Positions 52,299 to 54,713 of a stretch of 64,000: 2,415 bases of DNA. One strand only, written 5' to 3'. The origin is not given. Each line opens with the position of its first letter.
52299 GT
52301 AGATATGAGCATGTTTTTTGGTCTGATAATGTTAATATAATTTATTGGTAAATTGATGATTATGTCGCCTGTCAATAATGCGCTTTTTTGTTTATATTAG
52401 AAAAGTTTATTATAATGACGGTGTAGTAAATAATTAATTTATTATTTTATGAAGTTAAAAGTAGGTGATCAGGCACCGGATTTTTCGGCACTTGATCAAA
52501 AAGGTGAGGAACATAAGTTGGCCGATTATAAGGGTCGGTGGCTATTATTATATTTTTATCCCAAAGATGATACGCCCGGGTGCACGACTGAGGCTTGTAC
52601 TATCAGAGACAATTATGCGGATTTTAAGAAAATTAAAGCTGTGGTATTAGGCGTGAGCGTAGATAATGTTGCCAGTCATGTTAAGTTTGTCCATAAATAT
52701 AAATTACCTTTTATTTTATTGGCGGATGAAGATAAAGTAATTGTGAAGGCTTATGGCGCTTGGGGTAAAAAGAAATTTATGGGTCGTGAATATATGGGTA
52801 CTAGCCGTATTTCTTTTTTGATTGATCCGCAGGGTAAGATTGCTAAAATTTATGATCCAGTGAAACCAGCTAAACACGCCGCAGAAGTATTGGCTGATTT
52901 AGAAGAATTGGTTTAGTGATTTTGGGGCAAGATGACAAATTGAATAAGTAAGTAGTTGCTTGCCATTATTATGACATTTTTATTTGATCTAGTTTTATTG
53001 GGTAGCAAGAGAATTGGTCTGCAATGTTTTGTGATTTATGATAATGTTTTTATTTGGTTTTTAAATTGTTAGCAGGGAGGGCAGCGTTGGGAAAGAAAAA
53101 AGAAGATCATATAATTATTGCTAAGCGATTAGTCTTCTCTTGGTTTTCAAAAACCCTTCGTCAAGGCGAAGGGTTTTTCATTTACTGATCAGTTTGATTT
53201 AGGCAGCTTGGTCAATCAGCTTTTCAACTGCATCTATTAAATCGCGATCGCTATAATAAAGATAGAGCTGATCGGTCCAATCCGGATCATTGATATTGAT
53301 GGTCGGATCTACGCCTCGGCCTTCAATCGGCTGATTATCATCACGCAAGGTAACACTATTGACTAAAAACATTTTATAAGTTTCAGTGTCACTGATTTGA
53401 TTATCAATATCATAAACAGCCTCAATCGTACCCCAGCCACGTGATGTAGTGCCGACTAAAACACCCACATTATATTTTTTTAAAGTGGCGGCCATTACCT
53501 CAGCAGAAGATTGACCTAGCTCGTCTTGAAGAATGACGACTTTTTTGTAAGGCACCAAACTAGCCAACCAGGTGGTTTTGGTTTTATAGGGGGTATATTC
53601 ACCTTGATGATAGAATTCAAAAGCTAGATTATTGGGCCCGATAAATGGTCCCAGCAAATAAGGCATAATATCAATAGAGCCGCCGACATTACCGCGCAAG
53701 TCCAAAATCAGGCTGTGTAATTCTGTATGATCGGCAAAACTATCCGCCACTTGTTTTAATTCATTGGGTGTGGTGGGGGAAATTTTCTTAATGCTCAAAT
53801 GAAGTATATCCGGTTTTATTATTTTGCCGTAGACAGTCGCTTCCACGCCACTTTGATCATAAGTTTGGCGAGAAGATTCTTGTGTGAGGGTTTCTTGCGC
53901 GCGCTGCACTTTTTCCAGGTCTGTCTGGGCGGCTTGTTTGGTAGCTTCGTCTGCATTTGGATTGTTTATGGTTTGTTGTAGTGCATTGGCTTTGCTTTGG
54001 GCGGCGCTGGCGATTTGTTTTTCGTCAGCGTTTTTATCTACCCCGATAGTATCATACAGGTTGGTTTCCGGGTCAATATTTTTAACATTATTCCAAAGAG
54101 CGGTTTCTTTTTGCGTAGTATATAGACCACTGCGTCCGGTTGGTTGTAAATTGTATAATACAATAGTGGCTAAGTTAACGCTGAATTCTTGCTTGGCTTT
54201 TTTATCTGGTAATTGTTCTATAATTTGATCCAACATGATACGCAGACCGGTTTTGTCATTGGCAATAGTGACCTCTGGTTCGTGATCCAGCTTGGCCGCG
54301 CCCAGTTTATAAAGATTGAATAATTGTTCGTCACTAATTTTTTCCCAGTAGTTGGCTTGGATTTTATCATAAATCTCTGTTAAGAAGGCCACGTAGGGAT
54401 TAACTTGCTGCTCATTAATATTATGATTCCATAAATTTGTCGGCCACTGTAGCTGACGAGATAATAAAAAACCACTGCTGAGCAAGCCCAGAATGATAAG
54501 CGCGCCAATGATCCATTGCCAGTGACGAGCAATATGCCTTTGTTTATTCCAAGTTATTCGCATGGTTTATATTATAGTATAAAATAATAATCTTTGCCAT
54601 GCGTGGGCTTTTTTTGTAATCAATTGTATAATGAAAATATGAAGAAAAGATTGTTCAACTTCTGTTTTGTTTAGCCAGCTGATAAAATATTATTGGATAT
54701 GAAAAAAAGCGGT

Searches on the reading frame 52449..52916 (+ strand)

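Call 3: search_protein_families(library=pfam, proteins=[window:52449-52916:+], max_evalue=0.01)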
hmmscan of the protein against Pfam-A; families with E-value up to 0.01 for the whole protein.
window:52449-52916:+ (155 aa): 3 families
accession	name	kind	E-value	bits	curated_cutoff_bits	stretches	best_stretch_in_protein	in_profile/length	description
PF00578.27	AhpC-TSA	-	3.3e-42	143.8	26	1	5-133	1-123/124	AhpC/TSA family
PF08534.16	Redoxin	-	1.3e-22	80.7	26.6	1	4-142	1-139/148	Redoxin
PF02630.20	SCO1-SenC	-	0.0015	18.9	22.8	1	10-91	2-89/134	SCO1/SenC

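Call 4: search_protein_families(library=padloc, proteins=[window:52449-52916:+], max_evalue=0.01)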
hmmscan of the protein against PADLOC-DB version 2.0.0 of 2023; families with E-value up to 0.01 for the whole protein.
window:52449-52916:+ (155 aa): 0 families

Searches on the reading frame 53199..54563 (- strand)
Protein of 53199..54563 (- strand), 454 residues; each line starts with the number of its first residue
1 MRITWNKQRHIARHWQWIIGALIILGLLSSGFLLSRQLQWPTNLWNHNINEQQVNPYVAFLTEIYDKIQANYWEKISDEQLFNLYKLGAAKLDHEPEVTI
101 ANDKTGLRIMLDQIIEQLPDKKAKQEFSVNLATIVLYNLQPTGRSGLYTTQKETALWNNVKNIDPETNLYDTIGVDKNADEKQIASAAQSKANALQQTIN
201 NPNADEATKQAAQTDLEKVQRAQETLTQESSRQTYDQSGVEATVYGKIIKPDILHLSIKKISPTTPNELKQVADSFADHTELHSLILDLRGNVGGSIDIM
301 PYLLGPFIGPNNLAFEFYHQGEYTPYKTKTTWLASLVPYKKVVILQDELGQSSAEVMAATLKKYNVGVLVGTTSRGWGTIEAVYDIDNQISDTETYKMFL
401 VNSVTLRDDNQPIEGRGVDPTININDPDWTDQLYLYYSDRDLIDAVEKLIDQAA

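Call 18: search_protein_families(library=pfam, proteins=[window:53199-54563:-], max_evalue=0.01)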
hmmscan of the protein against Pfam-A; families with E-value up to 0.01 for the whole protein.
window:53199-54563:- (454 aa): 2 families
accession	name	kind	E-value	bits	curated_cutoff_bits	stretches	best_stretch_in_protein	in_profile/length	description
PF03572.23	Peptidase_S41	-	2.1e-20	73.4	24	1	253-423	2-164/165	Peptidase family S41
PF00226.36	DnaJ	-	2.4e-05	24.8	27.8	1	168-236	1-63/63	DnaJ domain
